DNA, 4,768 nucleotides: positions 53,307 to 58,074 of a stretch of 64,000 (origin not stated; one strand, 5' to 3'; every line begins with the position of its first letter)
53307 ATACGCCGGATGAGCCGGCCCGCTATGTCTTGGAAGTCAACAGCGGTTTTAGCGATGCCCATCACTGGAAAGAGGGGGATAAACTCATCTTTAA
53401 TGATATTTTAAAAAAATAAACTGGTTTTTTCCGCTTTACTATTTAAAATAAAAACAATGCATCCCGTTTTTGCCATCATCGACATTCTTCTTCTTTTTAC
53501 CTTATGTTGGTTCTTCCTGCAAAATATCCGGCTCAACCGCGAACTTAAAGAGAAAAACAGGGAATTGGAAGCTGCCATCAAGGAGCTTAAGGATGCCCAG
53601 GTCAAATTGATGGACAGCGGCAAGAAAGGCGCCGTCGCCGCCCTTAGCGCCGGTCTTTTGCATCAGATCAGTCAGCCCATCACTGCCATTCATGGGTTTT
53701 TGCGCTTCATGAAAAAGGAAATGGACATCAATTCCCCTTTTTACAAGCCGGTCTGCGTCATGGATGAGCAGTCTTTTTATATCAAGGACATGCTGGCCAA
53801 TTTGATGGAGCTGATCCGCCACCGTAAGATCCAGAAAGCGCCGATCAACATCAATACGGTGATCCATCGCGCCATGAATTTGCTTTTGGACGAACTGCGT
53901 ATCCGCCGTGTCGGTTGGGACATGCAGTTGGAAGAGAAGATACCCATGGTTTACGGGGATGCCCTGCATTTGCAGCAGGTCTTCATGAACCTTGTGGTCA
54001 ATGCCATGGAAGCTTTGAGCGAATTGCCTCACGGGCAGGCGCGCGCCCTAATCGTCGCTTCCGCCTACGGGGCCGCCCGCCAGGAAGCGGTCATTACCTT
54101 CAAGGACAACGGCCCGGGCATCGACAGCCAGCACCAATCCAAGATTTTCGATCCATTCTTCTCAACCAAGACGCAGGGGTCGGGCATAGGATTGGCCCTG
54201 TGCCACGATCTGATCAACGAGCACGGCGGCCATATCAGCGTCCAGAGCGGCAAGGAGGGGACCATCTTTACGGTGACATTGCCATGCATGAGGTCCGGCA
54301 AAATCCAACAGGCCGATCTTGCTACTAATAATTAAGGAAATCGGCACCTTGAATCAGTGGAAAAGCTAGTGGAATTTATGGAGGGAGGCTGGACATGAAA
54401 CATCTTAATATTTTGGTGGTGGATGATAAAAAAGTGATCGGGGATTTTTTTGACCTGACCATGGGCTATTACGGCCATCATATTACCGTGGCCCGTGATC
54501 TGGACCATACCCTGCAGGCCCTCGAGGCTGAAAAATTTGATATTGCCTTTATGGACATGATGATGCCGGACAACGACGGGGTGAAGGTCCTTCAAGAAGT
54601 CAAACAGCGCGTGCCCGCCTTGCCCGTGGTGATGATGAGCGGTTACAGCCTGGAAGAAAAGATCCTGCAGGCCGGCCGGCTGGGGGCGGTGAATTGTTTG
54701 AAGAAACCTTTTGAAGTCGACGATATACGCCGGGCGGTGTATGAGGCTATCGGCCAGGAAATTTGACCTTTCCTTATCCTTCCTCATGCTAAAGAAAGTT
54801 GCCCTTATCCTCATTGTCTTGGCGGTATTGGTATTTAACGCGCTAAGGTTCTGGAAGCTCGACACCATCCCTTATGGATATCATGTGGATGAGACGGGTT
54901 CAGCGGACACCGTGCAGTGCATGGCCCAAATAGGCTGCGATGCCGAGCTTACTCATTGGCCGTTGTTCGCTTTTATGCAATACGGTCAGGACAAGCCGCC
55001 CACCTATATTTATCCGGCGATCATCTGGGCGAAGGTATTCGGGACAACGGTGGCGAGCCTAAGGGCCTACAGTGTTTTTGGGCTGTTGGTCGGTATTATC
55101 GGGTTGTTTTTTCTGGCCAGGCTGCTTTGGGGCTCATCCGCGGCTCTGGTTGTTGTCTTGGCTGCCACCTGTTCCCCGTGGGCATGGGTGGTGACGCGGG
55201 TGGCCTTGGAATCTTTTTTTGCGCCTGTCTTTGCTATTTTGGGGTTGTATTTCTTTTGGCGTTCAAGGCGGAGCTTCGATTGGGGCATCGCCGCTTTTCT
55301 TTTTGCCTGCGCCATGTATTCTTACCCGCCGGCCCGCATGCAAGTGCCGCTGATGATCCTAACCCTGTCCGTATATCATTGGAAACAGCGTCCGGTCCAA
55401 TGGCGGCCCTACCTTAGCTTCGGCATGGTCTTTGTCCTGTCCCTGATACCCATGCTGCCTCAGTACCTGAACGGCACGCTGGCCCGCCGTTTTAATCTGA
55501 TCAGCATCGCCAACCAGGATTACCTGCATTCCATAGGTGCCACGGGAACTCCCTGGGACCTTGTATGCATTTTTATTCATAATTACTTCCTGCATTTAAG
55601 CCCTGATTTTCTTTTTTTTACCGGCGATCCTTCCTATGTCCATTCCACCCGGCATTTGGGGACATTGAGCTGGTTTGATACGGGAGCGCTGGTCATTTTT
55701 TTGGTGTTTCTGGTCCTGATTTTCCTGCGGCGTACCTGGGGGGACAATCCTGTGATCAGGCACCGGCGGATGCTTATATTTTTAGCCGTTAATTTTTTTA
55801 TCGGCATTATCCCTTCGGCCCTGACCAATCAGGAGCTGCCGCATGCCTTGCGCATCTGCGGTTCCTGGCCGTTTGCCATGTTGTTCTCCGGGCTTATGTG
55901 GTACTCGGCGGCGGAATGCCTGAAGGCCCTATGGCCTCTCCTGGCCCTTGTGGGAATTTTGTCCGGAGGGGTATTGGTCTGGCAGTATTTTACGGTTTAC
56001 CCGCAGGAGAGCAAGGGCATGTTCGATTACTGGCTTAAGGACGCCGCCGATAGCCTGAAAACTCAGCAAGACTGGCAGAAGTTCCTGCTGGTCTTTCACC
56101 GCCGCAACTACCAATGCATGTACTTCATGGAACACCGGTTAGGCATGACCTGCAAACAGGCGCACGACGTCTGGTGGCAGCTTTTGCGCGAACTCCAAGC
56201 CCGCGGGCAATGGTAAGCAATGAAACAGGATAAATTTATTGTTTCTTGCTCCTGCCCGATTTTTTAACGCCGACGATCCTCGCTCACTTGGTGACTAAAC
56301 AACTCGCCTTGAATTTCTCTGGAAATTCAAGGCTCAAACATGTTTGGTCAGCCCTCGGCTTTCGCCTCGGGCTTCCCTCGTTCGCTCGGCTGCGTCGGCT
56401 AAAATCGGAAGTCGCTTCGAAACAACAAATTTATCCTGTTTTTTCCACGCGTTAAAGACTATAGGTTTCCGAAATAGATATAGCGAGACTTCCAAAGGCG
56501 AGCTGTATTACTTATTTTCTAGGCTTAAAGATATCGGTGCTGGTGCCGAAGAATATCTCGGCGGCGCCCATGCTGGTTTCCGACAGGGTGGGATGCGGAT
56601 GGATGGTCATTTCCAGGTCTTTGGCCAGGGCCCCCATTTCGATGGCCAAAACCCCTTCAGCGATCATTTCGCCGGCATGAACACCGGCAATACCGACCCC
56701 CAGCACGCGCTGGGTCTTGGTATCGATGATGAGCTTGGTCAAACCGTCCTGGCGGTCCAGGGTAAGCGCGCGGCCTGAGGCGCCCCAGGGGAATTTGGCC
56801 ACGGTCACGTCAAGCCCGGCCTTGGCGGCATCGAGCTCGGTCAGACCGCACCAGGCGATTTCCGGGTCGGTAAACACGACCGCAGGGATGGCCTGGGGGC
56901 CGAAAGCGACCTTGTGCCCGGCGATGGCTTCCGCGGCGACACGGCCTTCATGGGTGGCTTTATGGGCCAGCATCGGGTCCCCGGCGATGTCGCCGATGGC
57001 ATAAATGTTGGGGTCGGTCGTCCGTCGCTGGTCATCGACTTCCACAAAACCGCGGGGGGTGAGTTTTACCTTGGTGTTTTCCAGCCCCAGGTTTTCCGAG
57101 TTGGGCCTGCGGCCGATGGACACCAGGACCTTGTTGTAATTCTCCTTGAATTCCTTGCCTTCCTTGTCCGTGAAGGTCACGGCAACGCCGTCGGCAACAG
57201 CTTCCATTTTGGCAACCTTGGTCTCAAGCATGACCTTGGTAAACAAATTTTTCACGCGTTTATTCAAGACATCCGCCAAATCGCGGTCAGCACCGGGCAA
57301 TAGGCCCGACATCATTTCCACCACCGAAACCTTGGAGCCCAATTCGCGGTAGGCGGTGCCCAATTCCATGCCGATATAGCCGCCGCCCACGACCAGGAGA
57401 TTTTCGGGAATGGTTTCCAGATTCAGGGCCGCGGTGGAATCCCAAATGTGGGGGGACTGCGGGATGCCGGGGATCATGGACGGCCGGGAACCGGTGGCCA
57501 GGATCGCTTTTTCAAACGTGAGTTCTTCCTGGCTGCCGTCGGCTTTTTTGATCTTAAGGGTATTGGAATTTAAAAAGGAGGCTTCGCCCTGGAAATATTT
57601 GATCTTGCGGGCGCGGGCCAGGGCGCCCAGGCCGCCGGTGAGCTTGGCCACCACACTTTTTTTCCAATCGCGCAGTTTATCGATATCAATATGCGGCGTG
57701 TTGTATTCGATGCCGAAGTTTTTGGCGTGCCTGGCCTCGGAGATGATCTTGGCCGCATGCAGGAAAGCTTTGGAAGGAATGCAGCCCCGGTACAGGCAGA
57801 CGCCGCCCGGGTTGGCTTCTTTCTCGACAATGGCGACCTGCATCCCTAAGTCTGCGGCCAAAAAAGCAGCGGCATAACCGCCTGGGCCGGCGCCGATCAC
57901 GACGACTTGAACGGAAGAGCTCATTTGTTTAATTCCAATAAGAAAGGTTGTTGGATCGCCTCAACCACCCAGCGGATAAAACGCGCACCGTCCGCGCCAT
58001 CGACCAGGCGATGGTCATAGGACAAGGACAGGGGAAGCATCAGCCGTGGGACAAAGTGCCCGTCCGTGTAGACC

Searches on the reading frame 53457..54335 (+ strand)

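Call 74: search_protein_families(library=pfam, proteins=[window:53457-54335:+], max_evalue=0.001)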
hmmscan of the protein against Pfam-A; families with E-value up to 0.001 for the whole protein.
window:53457-54335:+ (292 aa): 1 family
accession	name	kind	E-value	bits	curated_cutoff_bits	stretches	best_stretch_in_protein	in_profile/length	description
PF02518.31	HATPase_c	-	1.2e-23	84.1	26.4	1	167-276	1-108/111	Histidine kinase-, DNA gyrase B-, and HSP90-like ATPase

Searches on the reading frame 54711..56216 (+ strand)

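Call 74: search_protein_families(library=pfam, proteins=[window:54711-56216:+], max_evalue=0.001)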
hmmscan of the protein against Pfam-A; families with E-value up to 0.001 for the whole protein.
window:54711-56216:+ (501 aa): 1 family
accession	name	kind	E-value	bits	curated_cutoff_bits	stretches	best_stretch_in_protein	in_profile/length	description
PF13231.12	PMT_2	-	7.8e-09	36.4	26.1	1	94-248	1-157/160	Dolichyl-phosphate-mannose-protein mannosyltransferase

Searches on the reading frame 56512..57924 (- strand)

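Call 74: search_protein_families(library=pfam, proteins=[window:56512-57924:-], max_evalue=0.001)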
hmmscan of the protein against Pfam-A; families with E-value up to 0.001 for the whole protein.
window:56512-57924:- (470 aa): 13 families
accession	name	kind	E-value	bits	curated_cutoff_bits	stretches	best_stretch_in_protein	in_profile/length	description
PF07992.20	Pyr_redox_2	-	3.2e-69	234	26.1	1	6-327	2-291/291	Pyridine nucleotide-disulphide oxidoreductase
PF02852.28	Pyr_redox_dim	-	1.3e-35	122.4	25.3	1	346-451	1-106/110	Pyridine nucleotide-disulphide oxidoreductase, dimerisation domain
PF00070.33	Pyr_redox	-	5.8e-20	72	22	1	176-253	2-81/82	Pyridine nucleotide-disulphide oxidoreductase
PF13738.12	Pyr_redox_3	-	4.1e-11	43.1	30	1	131-311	119-305/305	Pyridine nucleotide-disulphide oxidoreductase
PF01494.25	FAD_binding_3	-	4.4e-09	36.5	22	1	5-38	2-35/349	FAD binding domain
PF12831.13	FAD_oxidored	-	7.9e-08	32.4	27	1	6-44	1-39/416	FAD dependent oxidoreductase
PF00890.30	FAD_binding_2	-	1.8e-07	31.1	20.4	1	7-41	2-36/414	FAD binding domain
PF13450.12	NAD_binding_8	-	6.3e-07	30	21.9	1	9-43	1-35/68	NAD(P)-binding Rossmann-like domain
PF01134.28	GIDA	-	1.9e-05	24.3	22.1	1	6-67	1-59/391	Glucose inhibited division protein A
PF03486.20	HI0933_like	-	2.6e-05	24.2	50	0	6-40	2-36/244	HI0933-like protein Rossmann domain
PF01946.23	Thi4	-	3.7e-05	23.5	26.2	1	6-48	19-62/235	Thi4 family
PF01262.27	AlaDh_PNT_C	-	5.6e-05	23.1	23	0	6-36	30-60/214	Alanine dehydrogenase/PNT, C-terminal domain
PF03721.20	UDPG_MGDP_dh_N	-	0.00069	19.7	27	0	176-244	3-81/187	UDP-glucose/GDP-mannose dehydrogenase family, NAD binding domain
